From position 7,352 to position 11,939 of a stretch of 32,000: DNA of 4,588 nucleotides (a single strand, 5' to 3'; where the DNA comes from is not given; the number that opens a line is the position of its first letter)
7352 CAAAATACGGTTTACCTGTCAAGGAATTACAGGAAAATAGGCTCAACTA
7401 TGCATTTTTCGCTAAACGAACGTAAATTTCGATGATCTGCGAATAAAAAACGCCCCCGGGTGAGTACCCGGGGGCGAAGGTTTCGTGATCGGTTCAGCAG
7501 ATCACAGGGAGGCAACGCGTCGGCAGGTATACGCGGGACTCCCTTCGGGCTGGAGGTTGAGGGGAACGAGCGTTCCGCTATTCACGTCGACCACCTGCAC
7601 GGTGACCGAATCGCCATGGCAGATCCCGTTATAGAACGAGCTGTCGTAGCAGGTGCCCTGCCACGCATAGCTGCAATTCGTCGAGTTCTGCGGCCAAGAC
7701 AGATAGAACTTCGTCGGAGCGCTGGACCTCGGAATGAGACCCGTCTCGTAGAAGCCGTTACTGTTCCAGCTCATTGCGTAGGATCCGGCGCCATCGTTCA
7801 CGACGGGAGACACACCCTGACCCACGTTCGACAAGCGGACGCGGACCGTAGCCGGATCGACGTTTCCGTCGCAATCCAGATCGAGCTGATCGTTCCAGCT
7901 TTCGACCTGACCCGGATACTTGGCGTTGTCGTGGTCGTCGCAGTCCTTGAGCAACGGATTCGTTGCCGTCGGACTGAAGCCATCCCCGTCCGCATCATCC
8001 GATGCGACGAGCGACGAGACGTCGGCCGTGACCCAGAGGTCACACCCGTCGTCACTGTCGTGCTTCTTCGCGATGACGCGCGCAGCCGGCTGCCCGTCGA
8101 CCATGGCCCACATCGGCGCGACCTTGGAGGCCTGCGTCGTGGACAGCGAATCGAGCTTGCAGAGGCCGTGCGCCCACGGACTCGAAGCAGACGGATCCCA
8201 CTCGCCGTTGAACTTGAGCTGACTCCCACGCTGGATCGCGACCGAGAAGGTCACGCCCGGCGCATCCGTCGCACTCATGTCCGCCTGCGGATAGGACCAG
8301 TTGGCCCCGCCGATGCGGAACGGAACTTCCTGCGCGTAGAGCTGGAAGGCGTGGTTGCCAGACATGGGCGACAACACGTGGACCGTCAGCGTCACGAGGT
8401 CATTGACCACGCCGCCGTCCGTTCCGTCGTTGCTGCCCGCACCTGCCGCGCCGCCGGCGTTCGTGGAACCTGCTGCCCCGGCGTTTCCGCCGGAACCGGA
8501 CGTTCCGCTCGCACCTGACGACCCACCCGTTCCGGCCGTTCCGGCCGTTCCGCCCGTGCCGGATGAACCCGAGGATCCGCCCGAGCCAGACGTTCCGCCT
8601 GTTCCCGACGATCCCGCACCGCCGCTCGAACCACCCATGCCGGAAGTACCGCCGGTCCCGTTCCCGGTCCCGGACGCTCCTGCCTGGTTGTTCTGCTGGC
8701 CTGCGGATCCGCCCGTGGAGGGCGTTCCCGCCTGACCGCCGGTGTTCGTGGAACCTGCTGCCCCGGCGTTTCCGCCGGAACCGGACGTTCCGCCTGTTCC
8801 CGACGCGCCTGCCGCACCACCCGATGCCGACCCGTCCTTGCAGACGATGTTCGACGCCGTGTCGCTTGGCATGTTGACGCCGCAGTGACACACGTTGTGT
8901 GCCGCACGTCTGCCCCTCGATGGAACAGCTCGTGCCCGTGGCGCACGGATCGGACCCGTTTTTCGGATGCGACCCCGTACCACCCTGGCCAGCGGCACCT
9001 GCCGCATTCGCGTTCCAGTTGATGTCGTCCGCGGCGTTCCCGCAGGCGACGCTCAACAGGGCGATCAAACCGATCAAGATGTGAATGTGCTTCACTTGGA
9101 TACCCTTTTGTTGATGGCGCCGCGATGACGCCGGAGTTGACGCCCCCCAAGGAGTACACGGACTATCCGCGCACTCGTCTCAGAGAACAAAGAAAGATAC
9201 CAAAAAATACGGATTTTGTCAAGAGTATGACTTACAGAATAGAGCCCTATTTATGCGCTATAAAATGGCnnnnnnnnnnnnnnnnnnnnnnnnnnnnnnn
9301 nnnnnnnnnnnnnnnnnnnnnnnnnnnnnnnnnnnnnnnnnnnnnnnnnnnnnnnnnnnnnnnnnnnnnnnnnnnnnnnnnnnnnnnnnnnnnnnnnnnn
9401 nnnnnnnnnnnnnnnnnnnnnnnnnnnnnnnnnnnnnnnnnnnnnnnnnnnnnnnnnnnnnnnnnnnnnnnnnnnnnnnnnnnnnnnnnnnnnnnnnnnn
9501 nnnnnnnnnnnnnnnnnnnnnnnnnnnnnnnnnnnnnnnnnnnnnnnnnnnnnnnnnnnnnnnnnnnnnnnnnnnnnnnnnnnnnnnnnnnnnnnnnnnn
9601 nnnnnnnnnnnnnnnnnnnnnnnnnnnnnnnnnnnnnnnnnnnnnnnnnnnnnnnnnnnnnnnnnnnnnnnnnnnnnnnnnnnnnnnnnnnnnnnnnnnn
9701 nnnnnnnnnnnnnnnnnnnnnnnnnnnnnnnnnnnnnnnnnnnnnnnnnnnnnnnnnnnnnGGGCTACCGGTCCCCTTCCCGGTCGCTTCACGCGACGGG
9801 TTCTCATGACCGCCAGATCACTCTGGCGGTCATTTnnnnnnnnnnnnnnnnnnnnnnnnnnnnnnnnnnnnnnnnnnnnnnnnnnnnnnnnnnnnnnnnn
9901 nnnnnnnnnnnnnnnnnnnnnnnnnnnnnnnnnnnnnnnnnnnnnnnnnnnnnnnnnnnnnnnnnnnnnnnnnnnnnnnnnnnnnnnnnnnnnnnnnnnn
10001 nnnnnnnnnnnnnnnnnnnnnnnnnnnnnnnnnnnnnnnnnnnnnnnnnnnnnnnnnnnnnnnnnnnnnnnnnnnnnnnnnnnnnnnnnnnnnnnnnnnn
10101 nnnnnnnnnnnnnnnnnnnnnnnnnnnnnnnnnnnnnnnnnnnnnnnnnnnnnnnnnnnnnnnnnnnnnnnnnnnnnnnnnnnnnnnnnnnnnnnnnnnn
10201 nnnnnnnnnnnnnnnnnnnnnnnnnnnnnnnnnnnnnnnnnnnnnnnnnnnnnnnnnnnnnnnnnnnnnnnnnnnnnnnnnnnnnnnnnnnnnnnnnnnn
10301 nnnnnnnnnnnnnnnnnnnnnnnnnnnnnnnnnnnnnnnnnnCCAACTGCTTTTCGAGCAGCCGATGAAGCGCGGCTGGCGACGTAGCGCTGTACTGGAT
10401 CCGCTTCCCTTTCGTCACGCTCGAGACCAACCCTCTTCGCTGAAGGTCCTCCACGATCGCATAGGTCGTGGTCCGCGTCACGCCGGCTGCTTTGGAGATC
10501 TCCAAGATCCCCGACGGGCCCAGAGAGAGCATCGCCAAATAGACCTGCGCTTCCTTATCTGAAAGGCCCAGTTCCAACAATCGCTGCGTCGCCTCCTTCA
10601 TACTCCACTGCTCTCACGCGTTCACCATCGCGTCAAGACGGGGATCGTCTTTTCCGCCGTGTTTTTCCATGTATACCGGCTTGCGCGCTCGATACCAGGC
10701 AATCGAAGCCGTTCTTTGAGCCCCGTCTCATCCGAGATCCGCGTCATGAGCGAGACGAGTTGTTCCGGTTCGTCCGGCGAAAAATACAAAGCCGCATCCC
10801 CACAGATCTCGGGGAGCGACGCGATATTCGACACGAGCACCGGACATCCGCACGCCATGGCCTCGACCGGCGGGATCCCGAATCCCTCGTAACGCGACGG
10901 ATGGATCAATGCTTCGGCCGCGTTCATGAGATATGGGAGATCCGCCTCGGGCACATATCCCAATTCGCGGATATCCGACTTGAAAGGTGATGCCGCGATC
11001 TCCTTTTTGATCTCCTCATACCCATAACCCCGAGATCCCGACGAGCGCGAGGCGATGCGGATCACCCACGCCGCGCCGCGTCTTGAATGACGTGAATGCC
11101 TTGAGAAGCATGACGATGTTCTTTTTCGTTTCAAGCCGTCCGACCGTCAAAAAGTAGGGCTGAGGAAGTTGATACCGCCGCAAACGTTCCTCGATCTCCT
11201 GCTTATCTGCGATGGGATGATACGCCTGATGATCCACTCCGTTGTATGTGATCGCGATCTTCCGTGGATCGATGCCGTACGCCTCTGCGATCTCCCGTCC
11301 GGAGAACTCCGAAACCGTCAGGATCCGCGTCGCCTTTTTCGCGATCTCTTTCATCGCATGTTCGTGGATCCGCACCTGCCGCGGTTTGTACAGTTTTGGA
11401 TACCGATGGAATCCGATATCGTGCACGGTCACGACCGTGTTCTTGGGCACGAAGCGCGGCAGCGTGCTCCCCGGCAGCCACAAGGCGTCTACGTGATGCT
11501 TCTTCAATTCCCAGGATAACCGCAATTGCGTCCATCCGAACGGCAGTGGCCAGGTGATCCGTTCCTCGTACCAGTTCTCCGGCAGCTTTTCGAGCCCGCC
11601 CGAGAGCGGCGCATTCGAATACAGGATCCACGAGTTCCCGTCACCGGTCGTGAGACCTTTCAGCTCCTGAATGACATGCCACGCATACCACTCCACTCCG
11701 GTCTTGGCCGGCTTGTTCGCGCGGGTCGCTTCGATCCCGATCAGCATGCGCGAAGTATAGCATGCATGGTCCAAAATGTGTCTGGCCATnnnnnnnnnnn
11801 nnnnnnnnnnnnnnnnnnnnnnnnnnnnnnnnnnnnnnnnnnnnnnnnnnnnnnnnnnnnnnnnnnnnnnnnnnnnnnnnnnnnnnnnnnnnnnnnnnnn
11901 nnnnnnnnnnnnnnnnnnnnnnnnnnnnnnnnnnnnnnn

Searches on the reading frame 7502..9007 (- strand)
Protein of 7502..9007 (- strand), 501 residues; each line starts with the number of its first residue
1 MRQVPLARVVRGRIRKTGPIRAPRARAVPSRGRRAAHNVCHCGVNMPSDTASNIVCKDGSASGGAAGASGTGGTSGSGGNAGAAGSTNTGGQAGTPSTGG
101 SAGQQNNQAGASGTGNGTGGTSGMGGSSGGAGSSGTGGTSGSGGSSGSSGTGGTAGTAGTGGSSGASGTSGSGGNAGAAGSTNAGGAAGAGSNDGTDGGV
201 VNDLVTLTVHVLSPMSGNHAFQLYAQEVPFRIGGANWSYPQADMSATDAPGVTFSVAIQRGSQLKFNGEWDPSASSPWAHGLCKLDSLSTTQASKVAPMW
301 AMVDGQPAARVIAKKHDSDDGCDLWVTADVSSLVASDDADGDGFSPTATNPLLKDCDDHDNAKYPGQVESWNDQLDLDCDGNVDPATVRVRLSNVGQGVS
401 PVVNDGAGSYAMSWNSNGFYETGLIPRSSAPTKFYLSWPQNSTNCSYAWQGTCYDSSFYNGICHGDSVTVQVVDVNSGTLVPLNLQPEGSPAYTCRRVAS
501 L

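Call 9: search_protein_families(library=pfam, proteins=[window:7502-9007:-], max_evalue=0.001)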
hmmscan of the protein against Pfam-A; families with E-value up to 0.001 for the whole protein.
window:7502-9007:- (501 aa): 1 family
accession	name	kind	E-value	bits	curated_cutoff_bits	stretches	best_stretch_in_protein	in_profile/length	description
PF11617.13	Cu-binding_MopE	-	2.3e-06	28.2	27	1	355-384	1-29/30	Putative metal-binding motif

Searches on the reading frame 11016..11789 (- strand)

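Call 13: search_protein_families(library=pfam, proteins=[window:11016-11789:-], max_evalue=0.01)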
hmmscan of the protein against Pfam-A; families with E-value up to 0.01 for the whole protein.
window:11016-11789:- (257 aa): 3 families
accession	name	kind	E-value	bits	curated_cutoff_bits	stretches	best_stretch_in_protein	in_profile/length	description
PF13439.12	Glyco_transf_4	-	2.9e-13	50.6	28.5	1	85-188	58-169/170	Glycosyltransferase Family 4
PF13579.12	Glyco_trans_4_4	-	2.1e-06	28.6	29.7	1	118-184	97-158/158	Glycosyl transferase 4-like domain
PF00534.26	Glycos_transf_1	-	0.00038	20.5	26.4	1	209-251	14-54/172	Glycosyl transferases group 1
